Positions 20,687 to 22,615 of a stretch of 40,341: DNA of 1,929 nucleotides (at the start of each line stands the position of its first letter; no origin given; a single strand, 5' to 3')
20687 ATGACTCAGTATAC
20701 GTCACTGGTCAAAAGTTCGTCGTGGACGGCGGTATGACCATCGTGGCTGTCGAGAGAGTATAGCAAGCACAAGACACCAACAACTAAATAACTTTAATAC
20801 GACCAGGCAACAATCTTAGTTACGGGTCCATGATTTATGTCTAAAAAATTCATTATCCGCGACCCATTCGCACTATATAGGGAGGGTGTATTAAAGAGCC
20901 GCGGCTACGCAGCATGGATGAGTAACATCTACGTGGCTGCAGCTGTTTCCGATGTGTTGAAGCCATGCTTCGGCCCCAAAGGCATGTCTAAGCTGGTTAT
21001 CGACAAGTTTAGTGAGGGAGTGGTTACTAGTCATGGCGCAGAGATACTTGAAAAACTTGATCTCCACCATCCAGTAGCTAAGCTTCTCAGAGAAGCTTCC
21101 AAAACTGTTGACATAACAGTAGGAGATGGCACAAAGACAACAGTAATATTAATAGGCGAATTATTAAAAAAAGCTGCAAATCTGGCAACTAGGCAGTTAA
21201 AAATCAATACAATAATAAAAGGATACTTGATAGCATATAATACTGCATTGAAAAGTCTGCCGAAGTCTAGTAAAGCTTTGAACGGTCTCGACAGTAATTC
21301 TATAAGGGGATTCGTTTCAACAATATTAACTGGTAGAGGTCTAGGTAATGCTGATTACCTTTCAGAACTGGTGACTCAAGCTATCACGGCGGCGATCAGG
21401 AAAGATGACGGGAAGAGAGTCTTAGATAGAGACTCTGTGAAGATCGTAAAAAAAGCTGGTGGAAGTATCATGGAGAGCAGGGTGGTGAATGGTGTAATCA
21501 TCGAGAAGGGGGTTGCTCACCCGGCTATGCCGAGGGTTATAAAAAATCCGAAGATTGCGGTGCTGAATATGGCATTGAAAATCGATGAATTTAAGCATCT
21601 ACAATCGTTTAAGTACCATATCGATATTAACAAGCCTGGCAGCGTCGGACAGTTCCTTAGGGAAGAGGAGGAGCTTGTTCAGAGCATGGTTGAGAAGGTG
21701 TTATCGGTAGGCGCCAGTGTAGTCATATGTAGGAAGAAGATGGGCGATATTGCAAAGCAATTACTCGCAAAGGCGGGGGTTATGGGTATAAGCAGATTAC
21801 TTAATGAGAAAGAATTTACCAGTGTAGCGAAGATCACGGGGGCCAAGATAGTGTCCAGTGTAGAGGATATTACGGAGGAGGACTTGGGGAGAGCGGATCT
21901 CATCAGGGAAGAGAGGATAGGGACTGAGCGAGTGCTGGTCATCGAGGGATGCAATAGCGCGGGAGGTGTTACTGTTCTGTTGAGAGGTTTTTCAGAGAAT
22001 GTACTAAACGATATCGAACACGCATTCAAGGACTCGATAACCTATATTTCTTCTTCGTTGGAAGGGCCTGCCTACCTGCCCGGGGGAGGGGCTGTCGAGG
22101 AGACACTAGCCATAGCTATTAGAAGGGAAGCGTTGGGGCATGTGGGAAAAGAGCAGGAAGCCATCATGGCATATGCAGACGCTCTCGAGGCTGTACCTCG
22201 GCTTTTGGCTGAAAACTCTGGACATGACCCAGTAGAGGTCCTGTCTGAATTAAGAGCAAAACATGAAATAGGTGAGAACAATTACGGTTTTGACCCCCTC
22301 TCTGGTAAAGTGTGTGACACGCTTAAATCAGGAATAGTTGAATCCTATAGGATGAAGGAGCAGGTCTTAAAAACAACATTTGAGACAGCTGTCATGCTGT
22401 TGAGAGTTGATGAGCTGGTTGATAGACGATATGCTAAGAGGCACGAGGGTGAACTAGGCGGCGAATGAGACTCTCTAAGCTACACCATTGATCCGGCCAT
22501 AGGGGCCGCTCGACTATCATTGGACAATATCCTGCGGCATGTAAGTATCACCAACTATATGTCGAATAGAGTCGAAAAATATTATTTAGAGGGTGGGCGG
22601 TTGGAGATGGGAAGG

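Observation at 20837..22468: Divergent thermosome paralog with remodelled nucleotide-pocket motifs, embedded in a sugar uptake/catabolism gene string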

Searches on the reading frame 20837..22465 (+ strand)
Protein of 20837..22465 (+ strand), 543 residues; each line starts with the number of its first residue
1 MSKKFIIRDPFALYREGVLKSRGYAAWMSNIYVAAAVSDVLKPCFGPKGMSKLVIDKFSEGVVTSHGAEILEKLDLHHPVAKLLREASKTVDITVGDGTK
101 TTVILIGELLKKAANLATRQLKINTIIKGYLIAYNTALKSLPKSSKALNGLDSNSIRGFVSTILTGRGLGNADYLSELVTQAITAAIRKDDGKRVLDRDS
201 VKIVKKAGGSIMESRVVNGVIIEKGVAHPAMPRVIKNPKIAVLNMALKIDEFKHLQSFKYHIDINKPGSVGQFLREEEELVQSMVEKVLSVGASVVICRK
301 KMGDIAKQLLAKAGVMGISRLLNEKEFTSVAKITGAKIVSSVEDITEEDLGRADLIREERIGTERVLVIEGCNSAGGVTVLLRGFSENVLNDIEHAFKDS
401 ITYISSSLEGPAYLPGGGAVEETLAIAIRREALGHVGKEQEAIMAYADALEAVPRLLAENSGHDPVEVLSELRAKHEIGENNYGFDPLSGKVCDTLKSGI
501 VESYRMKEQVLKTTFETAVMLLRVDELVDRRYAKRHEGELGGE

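Call 6: search_protein_families(library=pfam, proteins=[window:20837-22465:+])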
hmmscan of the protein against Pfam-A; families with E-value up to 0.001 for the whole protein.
window:20837-22465:+ (543 aa): 1 family
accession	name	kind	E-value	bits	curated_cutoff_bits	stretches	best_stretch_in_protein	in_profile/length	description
PF00118.29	Cpn60_TCP1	-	5.7e-142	474.3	34.3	1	37-529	1-487/490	TCP-1/cpn60 chaperonin family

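Call 7: search_protein_families(library=ncbifam, proteins=[window:20837-22465:+])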
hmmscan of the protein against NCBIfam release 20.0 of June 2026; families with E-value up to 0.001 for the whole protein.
window:20837-22465:+ (543 aa): 18 families
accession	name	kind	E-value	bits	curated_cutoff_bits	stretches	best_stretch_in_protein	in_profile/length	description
NF041082.2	thermosome_alpha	equivalog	6.3e-144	480.6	450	1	10-528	2-516/519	thermosome subunit alpha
TIGR02339.1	thermosome_arch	subfamily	8.2e-143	476.9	671.1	1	12-528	3-518/521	thermosome subunit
NF041083.2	thermosome_beta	equivalog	1.7e-142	476.1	400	1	11-528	3-517/520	thermosome subunit beta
TIGR02344.1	chap_CCT_gamma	equivalog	1.5e-104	350.4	553.45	1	20-529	11-521/526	T-complex protein 1 subunit gamma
TIGR02345.1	chap_CCT_eta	equivalog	9.9e-96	321.1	669.2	1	10-529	3-519/523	T-complex protein 1 subunit eta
TIGR02340.1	chap_CCT_alpha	equivalog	9.8e-95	318.3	800.2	1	22-529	9-528/536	T-complex protein 1 subunit alpha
TIGR02343.1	chap_CCT_epsi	equivalog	1e-91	308.2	710.5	1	20-528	22-529/532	T-complex protein 1 subunit epsilon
TIGR02346.1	chap_CCT_theta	equivalog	4.7e-88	295.9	455.9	1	13-528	5-517/531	T-complex protein 1 subunit theta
TIGR02342.1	chap_CCT_delta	equivalog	2e-82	277.4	695.35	1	27-529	11-515/517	T-complex protein 1 subunit delta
TIGR02341.1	chap_CCT_beta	equivalog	3.5e-82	276.7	522.15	1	14-530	3-514/519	T-complex protein 1 subunit beta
TIGR02347.1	chap_CCT_zeta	equivalog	2.5e-68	230.9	587.15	1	22-528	13-523/531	T-complex protein 1 subunit zeta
NF009487.0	PRK12849.1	subfamily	1.2e-20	73.3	352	2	36-153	21-142/543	chaperonin GroEL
NF000592.1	PRK00013.1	subfamily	5.1e-16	58.2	397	2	36-230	20-201/524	chaperonin GroEL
NF009489.0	PRK12851.1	subfamily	1.1e-14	53.7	464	2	374-531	372-524/541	chaperonin GroEL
TIGR02348.1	GroEL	equivalog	3.3e-14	52.3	582.1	2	375-528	371-520/526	chaperonin GroEL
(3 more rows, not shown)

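Call 8: find_homologous_proteins(query=window:20837-22465:+, max_evalue=1e-30)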
Query window:20837-22465:+ (543 aa): 500 proteins with E <= 1e-30 among 8000 candidates; the best 120 are listed.
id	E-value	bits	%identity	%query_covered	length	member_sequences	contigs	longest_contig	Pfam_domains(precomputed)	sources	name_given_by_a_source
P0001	0.0e+0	1168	100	100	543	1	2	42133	PF00118.30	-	-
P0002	7.3e-297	1003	84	100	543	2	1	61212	PF00118.30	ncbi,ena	-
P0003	3.5e-290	981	82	100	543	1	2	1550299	PF00118.30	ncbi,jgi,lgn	jgi:chaperonin GroEL (HSP60 family)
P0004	1.3e-259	880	74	100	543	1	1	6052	PF00118.30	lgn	-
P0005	1.0e-237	808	67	100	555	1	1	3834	PF00118.30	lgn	-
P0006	1.9e-233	794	63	100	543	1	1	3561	PF00118.30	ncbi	-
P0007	1.4e-229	781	65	100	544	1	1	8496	PF00118.30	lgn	-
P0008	4.9e-229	779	64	100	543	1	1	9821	PF00118.30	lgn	-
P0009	4.0e-225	766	62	100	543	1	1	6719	PF00118.30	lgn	-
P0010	2.3e-222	757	61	100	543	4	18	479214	PF00118.30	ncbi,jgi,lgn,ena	ncbi:MAG: thermosome subunit alpha [Nitrososphaerota archaeon]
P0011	6.0e-220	749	61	100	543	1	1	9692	PF00118.30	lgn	-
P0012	1.5e-218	745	62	100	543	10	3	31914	PF00118.30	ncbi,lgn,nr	ncbi:MAG: hypothetical protein L4877_02540 [Aigarchaeota archaeon]|nr:hypothetical protein [Candidat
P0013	3.4e-218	744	62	100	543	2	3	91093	PF00118.30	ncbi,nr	ncbi:MAG: thermosome subunit [Aigarchaeota archaeon]|nr:thermosome subunit [Aigarchaeota archaeon] M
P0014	9.6e-209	712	59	100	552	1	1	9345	PF00118.30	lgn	-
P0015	5.2e-205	700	58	100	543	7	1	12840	PF00118.30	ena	-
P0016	7.1e-203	693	57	100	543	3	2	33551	PF00118.30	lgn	-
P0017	5.5e-199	680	56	100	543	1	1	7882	PF00118.30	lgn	-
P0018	4.2e-198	677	56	100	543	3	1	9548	PF00118.30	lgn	-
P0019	1.4e-193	662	56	100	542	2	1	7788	PF00118.30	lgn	-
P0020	2.3e-192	658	54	100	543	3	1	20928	PF00118.30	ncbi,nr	ncbi:MAG: thermosome subunit beta [Candidatus Caldarchaeum sp.]|nr:thermosome subunit beta [Candidat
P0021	9.5e-188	643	55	100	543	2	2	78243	PF00118.30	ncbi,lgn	ncbi:MAG: thermosome subunit beta [Candidatus Caldarchaeum sp.]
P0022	1.5e-186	639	57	94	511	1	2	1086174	PF00118.30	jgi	jgi:chaperonin GroEL (HSP60 family)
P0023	2.5e-185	635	54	100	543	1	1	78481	PF00118.30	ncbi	-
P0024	2.1e-184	632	54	100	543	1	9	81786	PF00118.30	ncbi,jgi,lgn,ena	-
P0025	8.8e-184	630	53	100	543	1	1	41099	PF00118.30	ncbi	-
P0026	2.1e-183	629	54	100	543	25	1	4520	PF00118.30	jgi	jgi:chaperonin GroEL (HSP60 family)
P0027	1.2e-173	597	50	100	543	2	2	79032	PF00118.30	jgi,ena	-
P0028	1.8e-160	553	53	91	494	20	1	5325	PF00118.30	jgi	jgi:chaperonin GroEL (HSP60 family)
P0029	1.9e-160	553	49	99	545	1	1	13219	PF00118.30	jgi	-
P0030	7.4e-159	548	49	99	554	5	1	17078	PF00118.30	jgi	-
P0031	1.5e-157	544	48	99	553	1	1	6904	PF00118.30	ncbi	-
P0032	3.8e-156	539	49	97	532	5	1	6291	PF00118.30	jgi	-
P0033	6.4e-156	538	51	97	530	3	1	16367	PF00118.30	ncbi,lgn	ncbi:MAG: thermosome subunit beta [Candidatus Bathyarchaeia archaeon]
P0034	2.2e-155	536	50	99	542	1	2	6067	PF00118.30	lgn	-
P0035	2.4e-154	533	48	99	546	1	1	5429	PF00118.30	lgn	-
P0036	1.3e-153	531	49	99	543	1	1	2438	PF00118.30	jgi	jgi:thermosome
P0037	1.7e-153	530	48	98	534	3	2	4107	PF00118.30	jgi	-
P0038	3.4e-150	519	47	99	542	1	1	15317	PF00118.30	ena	-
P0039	1.1e-149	518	46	99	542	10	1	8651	PF00118.30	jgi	-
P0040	1.2e-149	518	47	99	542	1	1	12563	PF00118.30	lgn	-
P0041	7.8e-149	515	46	99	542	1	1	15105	PF00118.30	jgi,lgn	jgi:chaperonin GroEL (HSP60 family)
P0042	8.0e-149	515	47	99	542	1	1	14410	PF00118.30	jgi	-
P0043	9.3e-149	515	46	99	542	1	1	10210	PF00118.30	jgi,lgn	jgi:chaperonin GroEL (HSP60 family)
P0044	1.2e-148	514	46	99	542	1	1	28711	PF00118.30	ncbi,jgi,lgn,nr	ncbi:MAG: thermosome subunit [Thaumarchaeota archaeon]|jgi:chaperonin GroEL (HSP60 family)|nr:thermo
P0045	1.3e-148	514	46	99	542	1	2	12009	PF00118.30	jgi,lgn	jgi:chaperonin GroEL (HSP60 family)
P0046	1.3e-148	514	47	99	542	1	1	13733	PF00118.30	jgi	-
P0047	1.4e-148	514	46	99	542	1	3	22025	PF00118.30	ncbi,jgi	jgi:chaperonin GroEL (HSP60 family)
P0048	1.7e-148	514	46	99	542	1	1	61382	PF00118.30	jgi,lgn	-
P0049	1.8e-148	514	46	99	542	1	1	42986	PF00118.30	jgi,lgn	jgi:chaperonin GroEL (HSP60 family)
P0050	2.4e-148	513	46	99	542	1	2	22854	PF00118.30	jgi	jgi:chaperonin GroEL (HSP60 family)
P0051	4.0e-148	512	46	99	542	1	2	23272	PF00118.30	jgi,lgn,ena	-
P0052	5.3e-148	512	46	99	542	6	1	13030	PF00118.30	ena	-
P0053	3.5e-146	506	47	99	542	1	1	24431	PF00118.30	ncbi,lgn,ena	-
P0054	2.0e-138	480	46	96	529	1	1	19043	PF00118.30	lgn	-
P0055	7.2e-135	469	44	96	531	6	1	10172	PF00118.30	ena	-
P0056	7.3e-133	462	46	91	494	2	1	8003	PF00118.30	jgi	jgi:chaperonin GroEL (HSP60 family)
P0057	4.1e-123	430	63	58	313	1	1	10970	PF00118.30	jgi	-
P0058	2.0e-113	398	39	96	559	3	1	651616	PF00118.30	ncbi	-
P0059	2.6e-113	398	38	98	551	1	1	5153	PF00118.30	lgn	-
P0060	2.8e-112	394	40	96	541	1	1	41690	PF00118.30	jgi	jgi:thermosome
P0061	1.8e-110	388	39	96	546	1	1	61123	PF00118.30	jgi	jgi:thermosome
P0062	2.1e-110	388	38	96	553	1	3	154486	PF00118.30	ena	-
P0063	3.7e-110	387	37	96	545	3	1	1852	PF00118.30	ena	-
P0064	6.3e-110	386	37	96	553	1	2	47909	PF00118.30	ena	-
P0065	6.2e-109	383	37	96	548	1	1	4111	PF00118.30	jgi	-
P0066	1.4e-108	382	38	96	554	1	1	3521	PF00118.30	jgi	-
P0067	1.4e-108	382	38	96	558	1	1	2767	PF00118.30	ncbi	-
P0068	1.7e-108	382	38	96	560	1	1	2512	PF00118.30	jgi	jgi:thermosome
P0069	2.4e-108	381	38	96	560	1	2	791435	PF00118.30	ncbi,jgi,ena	jgi:thermosome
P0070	3.1e-108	381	37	96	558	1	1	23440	PF00118.30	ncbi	-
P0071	3.5e-108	381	37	96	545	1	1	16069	PF00118.30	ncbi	-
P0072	9.0e-108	379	38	96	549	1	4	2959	PF00118.30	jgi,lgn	-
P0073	9.8e-108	379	37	96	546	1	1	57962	PF00118.30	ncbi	-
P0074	1.0e-107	379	37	96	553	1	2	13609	PF00118.30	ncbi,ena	-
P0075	1.1e-107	379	38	97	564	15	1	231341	PF00118.30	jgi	jgi:archaeal chaperonin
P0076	1.4e-107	379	38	96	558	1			PF00118.30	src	-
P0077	1.8e-107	378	37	96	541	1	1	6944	PF00118.30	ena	-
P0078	1.9e-107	378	38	96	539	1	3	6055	PF00118.30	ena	-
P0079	2.3e-107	378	37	96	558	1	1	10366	PF00118.30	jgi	jgi:thermosome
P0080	2.5e-107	378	36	97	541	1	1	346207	PF00118.30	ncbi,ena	-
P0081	3.3e-107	377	37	96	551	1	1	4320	PF00118.30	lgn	-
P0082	4.7e-107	377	38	98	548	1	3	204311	PF00118.30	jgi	jgi:thermosome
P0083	4.8e-107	377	37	96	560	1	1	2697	PF00118.30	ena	-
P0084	7.6e-107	376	37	96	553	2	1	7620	PF00118.30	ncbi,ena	-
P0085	8.2e-107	376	37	96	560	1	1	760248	PF00118.30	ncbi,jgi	-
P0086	9.9e-107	376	39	96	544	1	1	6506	PF00118.30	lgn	-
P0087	1.1e-106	376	38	96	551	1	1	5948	PF00118.30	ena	-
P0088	1.1e-106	376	39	98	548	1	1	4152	PF00118.30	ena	-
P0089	1.3e-106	375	38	96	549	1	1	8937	PF00118.30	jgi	jgi:thermosome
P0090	1.5e-106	375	37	100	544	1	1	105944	PF00118.30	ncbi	-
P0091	1.7e-106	375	38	96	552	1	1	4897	PF00118.30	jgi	jgi:thermosome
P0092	2.7e-106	374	38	96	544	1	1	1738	PF00118.30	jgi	jgi:thermosome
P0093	4.7e-106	374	38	95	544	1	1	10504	PF00118.30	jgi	-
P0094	5.8e-106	373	38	95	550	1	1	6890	PF00118.30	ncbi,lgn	ncbi:MAG: thermosome subunit beta [Candidatus Anstonellales archaeon]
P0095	6.2e-106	373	38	95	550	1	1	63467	PF00118.30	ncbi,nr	ncbi:MAG: TCP-1/cpn60 chaperonin family protein [Candidatus Micrarchaeota archaeon]|nr:TCP-1/cpn60 c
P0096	1.1e-105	373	38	95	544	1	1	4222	PF00118.30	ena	-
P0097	1.1e-105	373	37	96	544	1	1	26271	PF00118.30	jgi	-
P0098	1.2e-105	372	38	96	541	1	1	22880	PF00118.30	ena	-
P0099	1.5e-105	372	38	95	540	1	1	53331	PF00118.30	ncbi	-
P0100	1.7e-105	372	38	96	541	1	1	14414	PF00118.30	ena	-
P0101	2.1e-105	372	38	94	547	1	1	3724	PF00118.30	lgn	-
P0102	2.1e-105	372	36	96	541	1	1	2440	PF00118.30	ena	-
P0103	2.1e-105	372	36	96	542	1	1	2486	PF00118.30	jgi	-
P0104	3.1e-105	371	36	96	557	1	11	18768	PF00118.30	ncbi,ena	-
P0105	3.8e-105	371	38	95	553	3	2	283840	PF00118.30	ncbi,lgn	-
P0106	5.1e-105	370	38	95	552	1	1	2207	PF00118.30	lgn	-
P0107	6.0e-105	370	36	96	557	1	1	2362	PF00118.30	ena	-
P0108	6.3e-105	370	37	94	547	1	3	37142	PF00118.30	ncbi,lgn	-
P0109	8.1e-105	370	36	96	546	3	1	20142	PF00118.30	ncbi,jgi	jgi:thermosome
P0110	1.3e-104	369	36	97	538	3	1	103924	PF00118.30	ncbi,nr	ncbi:MAG: TCP-1/cpn60 chaperonin family protein [Desulfurococcales archaeon]|nr:TCP-1/cpn60 chaperon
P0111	1.3e-104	369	37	96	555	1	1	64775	PF00118.30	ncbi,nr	ncbi:MAG TPA: thermosome subunit beta [Nitrososphaerales archaeon]|nr:thermosome subunit beta [Nitro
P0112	1.5e-104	369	38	94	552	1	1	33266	PF00118.30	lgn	-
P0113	1.6e-104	369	36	96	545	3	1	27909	PF00118.30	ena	-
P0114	2.1e-104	368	37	96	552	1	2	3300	PF00118.30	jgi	jgi:thermosome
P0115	2.2e-104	368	37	96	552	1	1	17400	PF00118.30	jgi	jgi:thermosome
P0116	2.3e-104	368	37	96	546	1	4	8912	PF00118.30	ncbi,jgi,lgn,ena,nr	ncbi:MAG: thermosome subunit beta [Nanoarchaeota archaeon]|nr:TCP-1/cpn60 chaperonin family protein 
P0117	2.4e-104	368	35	96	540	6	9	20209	PF00118.30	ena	-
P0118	2.8e-104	368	38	95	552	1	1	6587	PF00118.30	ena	-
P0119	4.2e-104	367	38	96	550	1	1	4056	PF00118.30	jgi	-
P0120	5.3e-104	367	38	96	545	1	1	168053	PF00118.30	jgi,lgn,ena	jgi:thermosome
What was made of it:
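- On Archaeal thermosome subfamily (NCBIfam TIGR02339; equivalogs NF041082 α, NF041083 β): This explains why databases label clade members 'thermosome subunit alpha/beta' (call 8).
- Search scores drop sharply after P0057, from 462-1168 bits to below 400 (call 8).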

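Call 12: find_related_loci(query=A1, collection=genome_contigs, flank=10000)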
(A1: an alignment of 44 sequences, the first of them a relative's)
Query A1 (543 aa) in genome_contigs; peptide patterns used: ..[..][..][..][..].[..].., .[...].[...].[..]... (x = any residue, [..] = any of these).
72 stretches matched a pattern; 19 encode a relative of the query (tblastn E <= 1e-3); 19 distinct loci.
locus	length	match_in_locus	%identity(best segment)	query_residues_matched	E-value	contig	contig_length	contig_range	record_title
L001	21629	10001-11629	84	1-543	0e+0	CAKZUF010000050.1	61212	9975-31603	MAG: uncultured archaeon isolate S1_Bin_METABAT__127_sub_1 genome assembly, contig: c_000003030297, whole genome shotgun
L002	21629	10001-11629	82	1-543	0e+0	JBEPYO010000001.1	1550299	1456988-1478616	MAG: Nitrososphaerota archaeon isolate 03V1_S199.concoct.095 NODE_1_length_1550299_cov_2.969483, whole genome shotgun se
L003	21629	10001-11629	62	1-543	0e+0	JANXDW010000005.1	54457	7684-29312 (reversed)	MAG: Aigarchaeota archaeon isolate SKYB24 k141_856, whole genome shotgun sequence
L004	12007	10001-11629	57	1-543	0e+0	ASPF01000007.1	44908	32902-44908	Candidatus Geocrenenecus sp. JGI 0000106-J15 J0000106J15DRAFT_contig_6_0.7_C, whole genome shotgun sequence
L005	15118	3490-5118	57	1-543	0e+0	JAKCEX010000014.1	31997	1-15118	MAG: Candidatus Geocrenenecus arthurdayi isolate LGB-05.bin.6 NODE_417_length_31997_cov_87.518596, whole genome shotgun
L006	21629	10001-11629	56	1-543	0e+0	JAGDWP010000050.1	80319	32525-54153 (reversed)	MAG: Nitrososphaerales archaeon isolate KUA_Bin06 NODE_61_length_80319_cov_15.535769, whole genome shotgun sequence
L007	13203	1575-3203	54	1-543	0e+0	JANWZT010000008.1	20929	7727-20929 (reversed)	MAG: Candidatus Caldarchaeum sp. isolate SKYG24 NODE_8_length_20929_cov_3.096058, whole genome shotgun sequence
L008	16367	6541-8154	51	2-539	9e-172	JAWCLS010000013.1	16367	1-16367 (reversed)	MAG: Candidatus Bathyarchaeia archaeon isolate JZ-2_201705_bins_231 JZ-2_201705_bins_231_scaffold_13, whole genome shotg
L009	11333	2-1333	57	100-543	1e-170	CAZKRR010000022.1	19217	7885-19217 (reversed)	MAG TPA_asm: uncultured Nitrososphaeria archaeon isolate SRP104967_co1_24 genome assembly, contig: NODE_955_length_19217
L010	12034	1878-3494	46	3-540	2e-160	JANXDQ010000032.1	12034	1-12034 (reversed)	MAG: Aigarchaeota archaeon isolate SKYB129 NODE_32_length_12034_cov_17.986889, whole genome shotgun sequence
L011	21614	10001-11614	46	3-540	5e-159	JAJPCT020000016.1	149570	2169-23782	MAG: Candidatus Wolframiiraptor gerlachensis isolate A8 NODE_42_length_149570_cov_3_731617, whole genome shotgun sequenc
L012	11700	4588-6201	46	3-540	2e-158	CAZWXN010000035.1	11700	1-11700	MAG TPA_asm: uncultured Nitrososphaeria archaeon isolate SRP104967_co1_10 genome assembly, contig: NODE_1875_length_1170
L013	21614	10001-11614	46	3-540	3e-157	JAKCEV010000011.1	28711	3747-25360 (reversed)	MAG: Candidatus Wolframiiraptor allenii isolate LGB-01.bin.22 NODE_246_length_28711_cov_31.116415, whole genome shotgun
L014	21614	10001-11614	45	3-540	2e-154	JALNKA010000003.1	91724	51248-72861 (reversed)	MAG: Candidatus Wolframiiraptor sinensis isolate GMQP.bins.13.201907 NODE_60_length_91724_cov_25.068780, whole genome sh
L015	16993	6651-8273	49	2-541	5e-173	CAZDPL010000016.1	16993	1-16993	MAG TPA_asm: uncultured Nitrososphaeria archaeon isolate binchicken_co184_688 genome assembly, contig: NODE_5901_length_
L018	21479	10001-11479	23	13-528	3e-26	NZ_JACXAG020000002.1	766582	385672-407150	Polycladospora coralii strain IB182353 contig_2, whole genome shotgun sequence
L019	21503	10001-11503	24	16-528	7e-23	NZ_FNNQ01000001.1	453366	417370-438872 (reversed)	Marininema mesophilum strain DSM 45610, whole genome shotgun sequence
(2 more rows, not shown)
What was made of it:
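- On Group III (bacterial archaeal-like) chaperonins: Identity to the bacterial thermosome-like genes L018 and L019 is about 23% (call 12).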
